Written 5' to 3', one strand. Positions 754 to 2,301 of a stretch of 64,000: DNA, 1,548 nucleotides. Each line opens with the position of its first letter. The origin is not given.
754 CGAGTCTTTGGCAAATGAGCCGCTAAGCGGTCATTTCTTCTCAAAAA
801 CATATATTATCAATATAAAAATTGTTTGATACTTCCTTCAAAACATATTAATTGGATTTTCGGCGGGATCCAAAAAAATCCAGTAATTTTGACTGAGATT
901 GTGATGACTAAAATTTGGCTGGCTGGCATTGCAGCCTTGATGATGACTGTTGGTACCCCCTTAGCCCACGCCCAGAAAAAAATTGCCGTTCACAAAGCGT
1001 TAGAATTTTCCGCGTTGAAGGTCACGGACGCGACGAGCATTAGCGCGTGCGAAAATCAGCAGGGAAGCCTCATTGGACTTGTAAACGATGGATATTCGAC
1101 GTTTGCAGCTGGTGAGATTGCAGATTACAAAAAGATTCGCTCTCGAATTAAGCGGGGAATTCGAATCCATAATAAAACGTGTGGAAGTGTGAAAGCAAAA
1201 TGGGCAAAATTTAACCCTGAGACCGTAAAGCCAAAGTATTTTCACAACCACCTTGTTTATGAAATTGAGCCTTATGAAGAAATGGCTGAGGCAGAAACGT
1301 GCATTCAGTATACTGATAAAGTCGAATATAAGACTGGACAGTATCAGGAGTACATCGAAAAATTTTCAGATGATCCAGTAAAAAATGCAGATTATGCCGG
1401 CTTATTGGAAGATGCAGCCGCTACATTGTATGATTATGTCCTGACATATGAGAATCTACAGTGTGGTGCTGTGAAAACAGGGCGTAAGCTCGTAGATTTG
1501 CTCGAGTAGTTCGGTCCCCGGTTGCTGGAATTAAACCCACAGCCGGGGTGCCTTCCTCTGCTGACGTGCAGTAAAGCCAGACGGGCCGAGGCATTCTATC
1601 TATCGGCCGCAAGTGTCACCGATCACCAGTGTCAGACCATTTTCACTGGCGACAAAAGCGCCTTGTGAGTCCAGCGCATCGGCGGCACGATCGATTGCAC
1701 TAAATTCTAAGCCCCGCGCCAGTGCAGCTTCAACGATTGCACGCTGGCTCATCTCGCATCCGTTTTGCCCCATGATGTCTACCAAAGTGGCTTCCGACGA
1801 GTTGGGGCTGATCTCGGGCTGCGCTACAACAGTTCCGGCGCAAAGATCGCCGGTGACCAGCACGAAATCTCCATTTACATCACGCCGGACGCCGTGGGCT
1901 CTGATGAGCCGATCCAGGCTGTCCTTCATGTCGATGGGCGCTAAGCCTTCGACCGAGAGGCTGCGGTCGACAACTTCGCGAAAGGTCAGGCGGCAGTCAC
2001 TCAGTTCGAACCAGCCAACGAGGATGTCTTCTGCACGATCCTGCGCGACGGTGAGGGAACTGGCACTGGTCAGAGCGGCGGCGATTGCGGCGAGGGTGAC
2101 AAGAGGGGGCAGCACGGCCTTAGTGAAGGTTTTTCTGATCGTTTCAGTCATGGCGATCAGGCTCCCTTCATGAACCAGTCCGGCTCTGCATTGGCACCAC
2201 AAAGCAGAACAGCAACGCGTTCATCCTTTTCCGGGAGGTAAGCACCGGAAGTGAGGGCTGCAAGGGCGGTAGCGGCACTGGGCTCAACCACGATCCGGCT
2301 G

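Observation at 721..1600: Low-GC islet encoding an orphan secreted cysteine-containing protein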

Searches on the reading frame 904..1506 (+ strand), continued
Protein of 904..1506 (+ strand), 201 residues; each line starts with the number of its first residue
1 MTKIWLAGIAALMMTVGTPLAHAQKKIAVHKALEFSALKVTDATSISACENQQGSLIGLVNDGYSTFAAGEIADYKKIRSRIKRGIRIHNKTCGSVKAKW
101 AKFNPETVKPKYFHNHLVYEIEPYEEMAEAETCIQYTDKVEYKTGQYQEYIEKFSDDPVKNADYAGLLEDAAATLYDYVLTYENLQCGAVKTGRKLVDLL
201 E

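Call 51: search_protein_families(library=pfam, alignment_id=A2, max_evalue=1)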
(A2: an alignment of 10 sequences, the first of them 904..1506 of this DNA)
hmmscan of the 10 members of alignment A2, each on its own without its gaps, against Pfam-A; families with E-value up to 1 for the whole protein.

A. member 1, window:904-1506:+ (201 aa): 0 families

B. families by the number of members that match (of 10 scanned): 7 families
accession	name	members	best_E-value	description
PF05887.16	Trypan_PARP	4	0.0023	Procyclic acidic repetitive protein (PARP)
PF13066.11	DUF3929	1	0.023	Protein of unknown function (DUF3929)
PF13720.11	Acetyltransf_11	1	0.1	Udp N-acetylglucosamine O-acyltransferase; Domain 2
PF00575.29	S1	1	0.12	S1 RNA binding domain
PF23677.1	YnaL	1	0.19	Protein YnaL-like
PF19652.4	DUF6155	1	0.3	Family of unknown function (DUF6155)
PF05616.18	Neisseria_TspB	1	0.33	Neisseria meningitidis TspB protein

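Call 52: search_solved_structures(query=A2, max_evalue=10)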
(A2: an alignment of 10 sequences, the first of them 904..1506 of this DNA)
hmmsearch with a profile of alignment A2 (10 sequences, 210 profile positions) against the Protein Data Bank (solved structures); distinct sequences matched with E-value up to 10: 1.
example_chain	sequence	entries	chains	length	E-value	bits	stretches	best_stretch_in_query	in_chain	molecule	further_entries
9wqw_A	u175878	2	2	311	1.3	12.1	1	75-162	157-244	aminoacyl-tRNA-dependent peptide synthase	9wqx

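Call 56: fold_search(model_id=the predicted structure, library=viral)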
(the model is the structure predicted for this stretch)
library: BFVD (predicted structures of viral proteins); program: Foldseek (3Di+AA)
matches with E <= 10: 247; with E <= 0.001: 0
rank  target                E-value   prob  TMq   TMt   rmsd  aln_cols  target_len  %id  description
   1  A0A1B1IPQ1            1.9e-01  0.41  0.24  0.13  19.6       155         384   15  (no name in the UniProt tables at hand)
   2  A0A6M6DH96            3.7e-01  0.15  0.22  0.28  14.2       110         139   14  (no name in the UniProt tables at hand)
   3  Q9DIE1                7.0e-01  0.16  0.25  0.23  26.4       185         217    7  DNA-directed DNA polymerase (Fragment) [Iridovirus IV31]
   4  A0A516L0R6            9.0e-01  0.21  0.23  0.28  21.5        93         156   16  (no name in the UniProt tables at hand)
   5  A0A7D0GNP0            9.0e-01  0.13  0.22  0.28  23.1       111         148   12  (no name in the UniProt tables at hand)
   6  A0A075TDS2            9.0e-01  0.06  0.12  0.25  18.3        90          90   10  Orf00040 (Fragment) [uncultured crAssphage]
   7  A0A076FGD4            1.2e+00  0.11  0.22  0.13  17.6       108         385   12  Putative pectate lyase [Aureococcus anophagefferens virus]
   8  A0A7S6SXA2            1.2e+00  0.07  0.20  0.16  29.3       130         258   12  (no name in the UniProt tables at hand)
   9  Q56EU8                1.3e+00  0.60  0.25  0.44   2.1        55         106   11  Uncharacterized protein PHG31ORF064c [Aeromonas phage 31]
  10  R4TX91                1.3e+00  0.09  0.20  0.24  25.3       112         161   11  (no name in the UniProt tables at hand)
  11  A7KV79                1.4e+00  0.66  0.26  0.09   4.3        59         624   12  (no name in the UniProt tables at hand)
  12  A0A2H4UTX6            1.4e+00  0.38  0.24  0.15   9.0        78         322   19  Uncharacterized protein [Bodo saltans virus]
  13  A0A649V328            1.5e+00  0.63  0.22  0.14   2.4        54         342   15  Uncharacterized protein [Lactococcus phage P1048]
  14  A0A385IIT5            1.7e+00  0.66  0.21  0.64   0.9        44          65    9  Uncharacterized protein [Acinetobacter phage KARL-1]
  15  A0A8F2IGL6            1.7e+00  0.09  0.19  0.14  20.8        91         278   12  (no name in the UniProt tables at hand)
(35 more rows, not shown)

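Call 63: find_homologous_proteins(query=A4, max_evalue=0.1)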
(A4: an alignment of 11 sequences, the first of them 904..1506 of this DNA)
Query A4 (11 sequences) (201 aa, profile of the alignment): 5 proteins with E <= 0.1 among 8000 candidates.
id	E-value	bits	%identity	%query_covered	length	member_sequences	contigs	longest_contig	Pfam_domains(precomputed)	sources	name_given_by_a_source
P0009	8.2e-82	292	28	31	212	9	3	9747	-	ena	-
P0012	3.0e-73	264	26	48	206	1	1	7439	-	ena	-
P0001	4.3e-60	221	100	100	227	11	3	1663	-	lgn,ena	-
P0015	9.6e-54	200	24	64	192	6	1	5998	-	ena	-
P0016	8.6e-50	187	22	95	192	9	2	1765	-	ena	-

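Call 73: search_protein_families(library=pfam, proteins=[L077:7593-8108:-], max_evalue=1)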
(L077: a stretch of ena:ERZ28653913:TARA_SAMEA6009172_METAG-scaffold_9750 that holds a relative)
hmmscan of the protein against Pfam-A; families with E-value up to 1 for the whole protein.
L077:7593-8108:- (172 aa): 0 families

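Call 75: search_protein_families(library=padloc, proteins=[window:904-1506:+, P0003, P0009, L077:6146-6721:+, P0006], max_evalue=1)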
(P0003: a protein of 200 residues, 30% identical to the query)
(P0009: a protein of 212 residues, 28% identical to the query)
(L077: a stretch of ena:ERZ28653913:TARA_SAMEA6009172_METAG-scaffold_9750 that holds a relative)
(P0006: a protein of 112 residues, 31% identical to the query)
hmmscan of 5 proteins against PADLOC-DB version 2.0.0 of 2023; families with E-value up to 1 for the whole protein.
window:904-1506:+ (201 aa): 0 families

P0003 (200 aa): 1 family
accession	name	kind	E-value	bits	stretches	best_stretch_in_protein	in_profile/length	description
PDLC00315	PtuB1|PtuB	-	0.024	12.4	1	66-94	12-39/227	Unknown function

P0009 (212 aa): 0 families

L077:6146-6721:+ (192 aa): 0 families

P0006 (112 aa): 0 families

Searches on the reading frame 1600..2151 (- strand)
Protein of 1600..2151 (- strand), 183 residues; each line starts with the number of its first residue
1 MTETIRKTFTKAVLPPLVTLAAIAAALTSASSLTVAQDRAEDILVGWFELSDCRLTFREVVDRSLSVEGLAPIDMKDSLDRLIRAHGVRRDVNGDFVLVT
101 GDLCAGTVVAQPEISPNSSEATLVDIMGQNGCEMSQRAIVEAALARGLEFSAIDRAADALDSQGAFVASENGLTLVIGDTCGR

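Call 5: search_protein_families(library=pfam, proteins=[window:1603-2151:-], max_evalue=1)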
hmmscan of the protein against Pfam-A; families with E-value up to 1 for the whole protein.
window:1603-2151:- (183 aa): 1 family
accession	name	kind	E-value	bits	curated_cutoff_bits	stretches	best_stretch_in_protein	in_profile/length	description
PF18419.6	ATP-grasp_6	-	0.068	13.2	25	1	132-156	3-27/54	ATP-grasp-like domain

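Call 7: search_protein_families(library=ncbifam, proteins=[window:1603-2151:-], max_evalue=1)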
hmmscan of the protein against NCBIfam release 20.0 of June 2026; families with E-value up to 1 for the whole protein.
window:1603-2151:- (183 aa): 2 families
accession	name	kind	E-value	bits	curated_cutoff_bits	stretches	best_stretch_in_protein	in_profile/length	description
NF006508.0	PRK08944.1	subfamily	0.12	11.6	259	1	76-139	47-104/304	MotB family protein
NF009251.0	PRK12607.1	equivalog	0.13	11.1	371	1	128-176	150-198/315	phosphoribosylaminoimidazolesuccinocarboxamide synthase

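Call 8: search_protein_families(library=phrogs, proteins=[window:1603-2151:-], max_evalue=1)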
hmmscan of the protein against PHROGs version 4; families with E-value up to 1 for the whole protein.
window:1603-2151:- (183 aa): 0 families

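Call 75: search_protein_families(library=padloc, proteins=[window:1603-2151:-], max_evalue=1)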
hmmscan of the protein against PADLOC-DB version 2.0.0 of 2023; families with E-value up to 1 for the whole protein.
window:1603-2151:- (183 aa): 0 families

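Call 76: find_encoding_contigs(protein=window:1600-2151:-, flank=4000, max_places=10)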
Protein window:1600-2151:- (183 aa): 24 contigs read that carry it; 8 places shown.
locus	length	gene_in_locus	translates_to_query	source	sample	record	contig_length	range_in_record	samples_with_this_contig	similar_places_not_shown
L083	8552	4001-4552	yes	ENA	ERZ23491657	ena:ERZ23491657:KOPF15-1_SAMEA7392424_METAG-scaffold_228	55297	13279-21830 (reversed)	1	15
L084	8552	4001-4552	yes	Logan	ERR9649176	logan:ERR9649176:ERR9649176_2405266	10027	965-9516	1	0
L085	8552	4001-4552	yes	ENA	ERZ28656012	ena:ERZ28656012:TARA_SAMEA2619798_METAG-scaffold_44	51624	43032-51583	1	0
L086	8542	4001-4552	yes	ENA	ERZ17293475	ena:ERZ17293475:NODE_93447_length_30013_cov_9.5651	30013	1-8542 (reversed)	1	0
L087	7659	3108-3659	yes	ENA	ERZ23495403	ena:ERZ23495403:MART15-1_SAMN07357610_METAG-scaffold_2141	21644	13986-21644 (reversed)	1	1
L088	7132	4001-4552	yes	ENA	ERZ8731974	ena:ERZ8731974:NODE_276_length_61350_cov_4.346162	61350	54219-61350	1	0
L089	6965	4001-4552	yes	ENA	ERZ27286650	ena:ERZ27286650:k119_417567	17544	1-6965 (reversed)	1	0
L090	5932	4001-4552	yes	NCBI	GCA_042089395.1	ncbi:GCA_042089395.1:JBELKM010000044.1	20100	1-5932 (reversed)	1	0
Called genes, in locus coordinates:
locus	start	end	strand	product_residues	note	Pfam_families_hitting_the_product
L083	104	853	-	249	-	PF00005:ABC_tran, PF13304:AAA_21 (faint)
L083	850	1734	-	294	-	PF03968:LptD_N (faint)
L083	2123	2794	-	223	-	PF01612:DNA_pol_A_exo1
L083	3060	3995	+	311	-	PF00291:PALP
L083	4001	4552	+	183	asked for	-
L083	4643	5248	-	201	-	-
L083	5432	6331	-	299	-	-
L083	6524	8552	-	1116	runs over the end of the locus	PF00028:Cadherin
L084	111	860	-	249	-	PF00005:ABC_tran, PF13304:AAA_21 (faint)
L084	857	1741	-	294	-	PF03968:LptD_N (faint)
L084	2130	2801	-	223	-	PF01612:DNA_pol_A_exo1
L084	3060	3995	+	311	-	PF00291:PALP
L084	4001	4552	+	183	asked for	-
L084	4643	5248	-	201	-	-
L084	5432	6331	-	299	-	-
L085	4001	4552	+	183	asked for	-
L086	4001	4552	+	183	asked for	-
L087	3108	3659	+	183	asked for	-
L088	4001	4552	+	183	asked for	-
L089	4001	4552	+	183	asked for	-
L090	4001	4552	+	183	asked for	-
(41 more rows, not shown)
